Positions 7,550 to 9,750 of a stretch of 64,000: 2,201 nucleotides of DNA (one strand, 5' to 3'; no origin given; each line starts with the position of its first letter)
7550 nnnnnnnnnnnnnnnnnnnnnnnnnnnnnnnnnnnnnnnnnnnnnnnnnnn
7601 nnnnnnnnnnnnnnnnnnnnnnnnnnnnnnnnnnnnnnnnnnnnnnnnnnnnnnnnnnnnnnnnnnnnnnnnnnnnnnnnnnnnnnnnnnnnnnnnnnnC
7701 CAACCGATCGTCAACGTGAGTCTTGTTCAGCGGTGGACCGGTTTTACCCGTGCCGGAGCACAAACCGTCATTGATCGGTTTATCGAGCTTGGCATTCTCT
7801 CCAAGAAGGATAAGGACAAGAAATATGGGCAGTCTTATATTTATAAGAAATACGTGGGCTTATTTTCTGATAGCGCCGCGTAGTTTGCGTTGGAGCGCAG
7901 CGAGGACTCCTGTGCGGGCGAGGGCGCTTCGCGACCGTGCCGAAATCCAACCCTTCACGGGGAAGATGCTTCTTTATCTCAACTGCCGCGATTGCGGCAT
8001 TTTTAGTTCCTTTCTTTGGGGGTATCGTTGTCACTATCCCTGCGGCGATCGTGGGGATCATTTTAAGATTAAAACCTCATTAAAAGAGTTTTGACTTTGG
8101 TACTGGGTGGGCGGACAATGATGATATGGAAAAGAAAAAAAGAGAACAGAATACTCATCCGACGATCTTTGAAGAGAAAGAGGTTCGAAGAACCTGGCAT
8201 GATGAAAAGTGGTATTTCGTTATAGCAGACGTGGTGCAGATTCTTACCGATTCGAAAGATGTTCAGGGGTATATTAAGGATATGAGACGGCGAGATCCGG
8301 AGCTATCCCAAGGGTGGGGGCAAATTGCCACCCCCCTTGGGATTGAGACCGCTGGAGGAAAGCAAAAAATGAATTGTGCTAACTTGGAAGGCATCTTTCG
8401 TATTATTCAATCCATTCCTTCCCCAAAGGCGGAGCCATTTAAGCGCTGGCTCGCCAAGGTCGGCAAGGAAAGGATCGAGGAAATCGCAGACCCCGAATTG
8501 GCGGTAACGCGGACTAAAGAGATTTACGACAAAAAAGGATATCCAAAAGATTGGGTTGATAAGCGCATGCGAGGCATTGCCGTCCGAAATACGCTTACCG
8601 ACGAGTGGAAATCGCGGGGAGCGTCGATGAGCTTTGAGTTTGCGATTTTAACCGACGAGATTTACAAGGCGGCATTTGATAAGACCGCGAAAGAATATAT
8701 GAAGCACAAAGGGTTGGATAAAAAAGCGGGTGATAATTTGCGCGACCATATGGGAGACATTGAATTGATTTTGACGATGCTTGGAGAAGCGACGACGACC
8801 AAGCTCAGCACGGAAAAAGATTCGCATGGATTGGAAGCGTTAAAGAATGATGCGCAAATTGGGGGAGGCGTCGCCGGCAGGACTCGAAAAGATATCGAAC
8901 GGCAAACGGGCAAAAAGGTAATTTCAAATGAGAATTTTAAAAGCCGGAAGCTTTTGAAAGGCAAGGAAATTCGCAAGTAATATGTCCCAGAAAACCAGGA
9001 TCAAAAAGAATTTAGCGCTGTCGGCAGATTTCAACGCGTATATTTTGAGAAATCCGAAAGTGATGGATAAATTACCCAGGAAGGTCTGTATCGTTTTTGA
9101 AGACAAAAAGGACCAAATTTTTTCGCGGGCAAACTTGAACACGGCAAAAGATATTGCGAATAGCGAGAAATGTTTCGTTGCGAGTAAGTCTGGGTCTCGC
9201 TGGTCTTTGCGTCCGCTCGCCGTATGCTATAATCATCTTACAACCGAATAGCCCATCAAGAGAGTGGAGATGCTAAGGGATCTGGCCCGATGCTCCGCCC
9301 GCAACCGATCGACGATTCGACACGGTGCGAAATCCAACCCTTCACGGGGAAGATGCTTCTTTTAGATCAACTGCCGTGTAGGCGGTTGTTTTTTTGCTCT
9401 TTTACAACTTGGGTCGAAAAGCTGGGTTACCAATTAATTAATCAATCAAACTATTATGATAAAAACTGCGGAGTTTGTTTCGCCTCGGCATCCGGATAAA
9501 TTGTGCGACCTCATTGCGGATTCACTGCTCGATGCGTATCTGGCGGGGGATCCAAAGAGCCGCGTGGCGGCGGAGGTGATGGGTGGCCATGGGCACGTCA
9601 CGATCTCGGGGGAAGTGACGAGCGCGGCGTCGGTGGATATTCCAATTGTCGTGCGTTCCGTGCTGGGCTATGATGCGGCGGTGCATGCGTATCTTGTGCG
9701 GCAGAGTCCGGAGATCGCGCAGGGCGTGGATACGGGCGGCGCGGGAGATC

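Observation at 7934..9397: A 1.3-kb Bro-N antirepressor cassette inserted into the metK SAM-I riboswitch region, flanked by a 55-bp direct repeat of the riboswitch 3' half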

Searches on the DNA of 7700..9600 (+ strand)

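Call 4: search_rna_families(source=window, start=7700, end=9600, threshold=evalue, max_evalue=10, show_alignments=4)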
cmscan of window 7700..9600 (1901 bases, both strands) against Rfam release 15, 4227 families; matches with E-value up to 10: 4.
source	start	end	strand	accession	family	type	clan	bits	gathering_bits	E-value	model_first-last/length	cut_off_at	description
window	9250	9357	+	RF00162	SAM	Cis-reg; riboswitch;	CL00012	39.2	44.4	7.2e-07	1-108/108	no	SAM riboswitch aptamer (S box leader)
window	7811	7871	-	RF02362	Yfr10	Gene; sRNA;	-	20.3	43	6.1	1-78/78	no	Cyanobacterial functional RNA 10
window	9108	9208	+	RF04039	mir-2242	Gene; miRNA;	-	16.5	70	4.2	1-95/95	no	mir-2242 microRNA precursor family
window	8127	8205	-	RF01952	SOX2OT_exon2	Gene; lncRNA;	-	13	45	7.2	1-69/69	no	SOX2 overlapping transcript exon 2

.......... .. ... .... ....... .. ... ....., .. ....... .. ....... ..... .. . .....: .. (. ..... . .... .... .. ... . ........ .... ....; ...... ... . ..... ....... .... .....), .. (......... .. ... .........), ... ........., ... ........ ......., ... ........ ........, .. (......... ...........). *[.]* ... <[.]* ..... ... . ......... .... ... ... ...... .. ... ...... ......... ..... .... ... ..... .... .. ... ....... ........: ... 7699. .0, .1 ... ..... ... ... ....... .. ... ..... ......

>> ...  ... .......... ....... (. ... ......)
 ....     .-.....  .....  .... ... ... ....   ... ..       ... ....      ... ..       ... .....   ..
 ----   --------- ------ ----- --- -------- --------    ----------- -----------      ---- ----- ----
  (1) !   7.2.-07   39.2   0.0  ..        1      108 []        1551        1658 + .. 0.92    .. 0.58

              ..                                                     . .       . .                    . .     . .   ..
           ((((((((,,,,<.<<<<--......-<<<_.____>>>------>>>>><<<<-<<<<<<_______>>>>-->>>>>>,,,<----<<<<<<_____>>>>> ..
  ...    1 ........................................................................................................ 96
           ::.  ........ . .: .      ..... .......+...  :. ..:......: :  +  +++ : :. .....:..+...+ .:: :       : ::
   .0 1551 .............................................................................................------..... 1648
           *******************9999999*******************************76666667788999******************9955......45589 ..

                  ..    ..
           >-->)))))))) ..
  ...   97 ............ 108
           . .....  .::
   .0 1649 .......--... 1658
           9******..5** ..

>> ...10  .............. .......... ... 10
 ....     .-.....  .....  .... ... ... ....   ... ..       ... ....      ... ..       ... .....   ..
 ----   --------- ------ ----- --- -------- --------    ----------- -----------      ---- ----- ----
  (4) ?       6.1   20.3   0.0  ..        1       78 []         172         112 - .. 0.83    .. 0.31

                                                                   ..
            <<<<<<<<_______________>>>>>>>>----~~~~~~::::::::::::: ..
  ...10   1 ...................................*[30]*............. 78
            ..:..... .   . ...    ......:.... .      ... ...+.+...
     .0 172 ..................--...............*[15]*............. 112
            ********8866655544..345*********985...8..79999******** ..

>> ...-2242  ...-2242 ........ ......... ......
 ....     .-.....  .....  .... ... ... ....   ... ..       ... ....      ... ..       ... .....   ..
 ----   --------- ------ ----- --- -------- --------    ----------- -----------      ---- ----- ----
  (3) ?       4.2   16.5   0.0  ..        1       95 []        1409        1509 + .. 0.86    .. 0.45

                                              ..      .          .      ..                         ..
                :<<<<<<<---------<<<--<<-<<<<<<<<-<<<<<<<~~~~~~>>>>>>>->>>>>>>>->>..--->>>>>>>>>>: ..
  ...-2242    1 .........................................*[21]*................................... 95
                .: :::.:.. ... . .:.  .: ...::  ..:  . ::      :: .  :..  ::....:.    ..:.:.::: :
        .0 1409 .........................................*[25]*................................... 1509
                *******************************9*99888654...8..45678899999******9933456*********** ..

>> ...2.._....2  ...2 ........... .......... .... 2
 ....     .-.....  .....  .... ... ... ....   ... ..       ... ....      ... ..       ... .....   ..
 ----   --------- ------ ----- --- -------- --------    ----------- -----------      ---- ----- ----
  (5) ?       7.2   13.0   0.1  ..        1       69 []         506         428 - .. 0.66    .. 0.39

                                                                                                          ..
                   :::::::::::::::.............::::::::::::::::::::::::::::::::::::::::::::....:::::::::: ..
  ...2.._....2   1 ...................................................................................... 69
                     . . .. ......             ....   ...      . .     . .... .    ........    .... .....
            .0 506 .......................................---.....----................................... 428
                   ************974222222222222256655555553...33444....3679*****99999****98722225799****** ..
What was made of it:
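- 9250..9357 (+): Intact SAM-I aptamer. Rfam RF00162 matched over the full model, 39.2 bits (call 4).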

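Call 37: search_rna_families(sources=[L165, L166, L167], threshold=evalue, max_evalue=0.01)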
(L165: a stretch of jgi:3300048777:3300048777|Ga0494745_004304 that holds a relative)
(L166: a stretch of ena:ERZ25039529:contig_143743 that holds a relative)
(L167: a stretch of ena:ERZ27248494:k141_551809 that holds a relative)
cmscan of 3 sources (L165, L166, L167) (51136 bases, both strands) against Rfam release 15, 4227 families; matches with E-value up to 0.01: 11.
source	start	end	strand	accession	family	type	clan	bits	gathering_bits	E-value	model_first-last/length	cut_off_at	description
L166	512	584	+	RF00005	tRNA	Gene; tRNA;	CL00001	52.8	29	1.4e-08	1-71/71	no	tRNA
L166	15849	15931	+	RF03940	MIR9563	Gene; miRNA;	-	50.2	90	6e-07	1-127/127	no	MIR9563 microRNA precursor family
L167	16706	16803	+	RF03941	mir-3158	Gene; miRNA;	-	46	97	2.2e-05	1-81/81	no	mir-3158 microRNA precursor family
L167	16705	16804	-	RF03941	mir-3158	Gene; miRNA;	-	44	97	6.7e-05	1-81/81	no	mir-3158 microRNA precursor family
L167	16113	16187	-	RF00997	mir-942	Gene; miRNA;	-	43.5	100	1.7e-05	1-86/86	no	mir-942 microRNA precursor family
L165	1441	1550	+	RF00162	SAM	Cis-reg; riboswitch;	CL00012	40.1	44.4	1e-05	1-108/108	no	SAM riboswitch aptamer (S box leader)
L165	46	153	+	RF00162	SAM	Cis-reg; riboswitch;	CL00012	39.2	44.4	1.9e-05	1-108/108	no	SAM riboswitch aptamer (S box leader)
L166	8673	8780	+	RF00162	SAM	Cis-reg; riboswitch;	CL00012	39.2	44.4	1.9e-05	1-108/108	no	SAM riboswitch aptamer (S box leader)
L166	10848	10955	+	RF00162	SAM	Cis-reg; riboswitch;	CL00012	39.2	44.4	1.9e-05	1-108/108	no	SAM riboswitch aptamer (S box leader)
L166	9750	9857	+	RF00162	SAM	Cis-reg; riboswitch;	CL00012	35.5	44.4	0.00023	1-108/108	no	SAM riboswitch aptamer (S box leader)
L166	15851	15929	-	RF00687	mir-136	Gene; miRNA;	-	35.5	64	0.0022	1-82/82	no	mir-136 microRNA precursor family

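Call 57: build_rna_model(alignment_id=A4)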
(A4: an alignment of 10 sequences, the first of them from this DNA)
Model R1 built from alignment A4 (10 sequences, 125 columns); structure: RNAalifold consensus.
model positions 102; base pairs 17; branch points 2; effective number of sequences 1.85; information 0.59 bits per position. Calibrated on 0.2 Mb of random sequence (short: E-values are rough).
structure used (alignment columns):
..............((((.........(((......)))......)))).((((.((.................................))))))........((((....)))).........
